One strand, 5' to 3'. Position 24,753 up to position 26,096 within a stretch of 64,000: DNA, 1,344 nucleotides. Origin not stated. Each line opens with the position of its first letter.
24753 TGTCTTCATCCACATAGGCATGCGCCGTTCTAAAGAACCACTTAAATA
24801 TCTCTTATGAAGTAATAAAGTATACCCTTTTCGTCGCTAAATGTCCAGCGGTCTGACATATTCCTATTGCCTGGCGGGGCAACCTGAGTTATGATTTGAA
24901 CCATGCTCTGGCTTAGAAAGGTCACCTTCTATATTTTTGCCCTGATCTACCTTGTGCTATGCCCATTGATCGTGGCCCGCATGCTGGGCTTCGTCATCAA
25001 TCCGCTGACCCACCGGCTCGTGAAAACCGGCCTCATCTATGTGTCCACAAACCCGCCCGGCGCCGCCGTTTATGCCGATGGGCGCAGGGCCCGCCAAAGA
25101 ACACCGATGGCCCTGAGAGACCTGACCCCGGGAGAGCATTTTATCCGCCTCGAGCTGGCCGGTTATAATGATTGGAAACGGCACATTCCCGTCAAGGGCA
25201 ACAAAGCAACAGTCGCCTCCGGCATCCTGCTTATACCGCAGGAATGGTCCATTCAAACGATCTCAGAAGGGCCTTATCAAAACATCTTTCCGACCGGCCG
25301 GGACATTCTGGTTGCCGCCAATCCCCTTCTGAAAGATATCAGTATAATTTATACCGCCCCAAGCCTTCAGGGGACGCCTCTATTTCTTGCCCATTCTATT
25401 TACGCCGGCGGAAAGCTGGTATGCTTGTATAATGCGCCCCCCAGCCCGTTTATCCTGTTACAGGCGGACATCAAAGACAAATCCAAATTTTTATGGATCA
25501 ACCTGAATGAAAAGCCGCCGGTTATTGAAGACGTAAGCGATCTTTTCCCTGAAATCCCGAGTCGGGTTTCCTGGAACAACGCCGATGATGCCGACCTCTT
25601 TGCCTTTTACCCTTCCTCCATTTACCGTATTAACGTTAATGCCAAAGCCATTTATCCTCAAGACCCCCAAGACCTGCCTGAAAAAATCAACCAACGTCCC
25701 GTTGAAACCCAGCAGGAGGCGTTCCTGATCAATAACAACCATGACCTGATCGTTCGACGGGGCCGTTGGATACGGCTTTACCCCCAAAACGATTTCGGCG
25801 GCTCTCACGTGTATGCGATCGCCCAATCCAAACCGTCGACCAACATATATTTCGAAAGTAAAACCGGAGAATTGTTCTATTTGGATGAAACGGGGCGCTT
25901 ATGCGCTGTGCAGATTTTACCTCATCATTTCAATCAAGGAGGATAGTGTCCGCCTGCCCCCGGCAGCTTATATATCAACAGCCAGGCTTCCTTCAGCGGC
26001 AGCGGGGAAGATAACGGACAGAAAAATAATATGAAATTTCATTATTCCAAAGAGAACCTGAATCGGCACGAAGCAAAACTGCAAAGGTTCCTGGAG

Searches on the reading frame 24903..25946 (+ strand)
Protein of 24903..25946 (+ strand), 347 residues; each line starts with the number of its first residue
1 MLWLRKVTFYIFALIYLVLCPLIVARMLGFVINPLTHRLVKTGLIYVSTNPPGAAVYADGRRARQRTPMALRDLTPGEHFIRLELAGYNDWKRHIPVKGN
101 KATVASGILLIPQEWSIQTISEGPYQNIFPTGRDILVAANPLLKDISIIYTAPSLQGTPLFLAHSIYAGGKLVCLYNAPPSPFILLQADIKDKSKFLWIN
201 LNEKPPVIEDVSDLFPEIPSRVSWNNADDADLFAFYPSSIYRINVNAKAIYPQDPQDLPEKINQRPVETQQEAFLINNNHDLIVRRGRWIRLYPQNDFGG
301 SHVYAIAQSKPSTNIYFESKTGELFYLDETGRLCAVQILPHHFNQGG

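Call 40: search_protein_families(library=pfam, proteins=[window:24903-25946:+], max_evalue=0.00001)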
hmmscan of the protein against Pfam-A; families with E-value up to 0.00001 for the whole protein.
window:24903-25946:+ (347 aa): 1 family
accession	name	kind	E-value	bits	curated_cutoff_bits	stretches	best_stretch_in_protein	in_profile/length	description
PF08308.17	PEGA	-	2.3e-12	47.1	20.8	1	43-103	2-61/71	PEGA domain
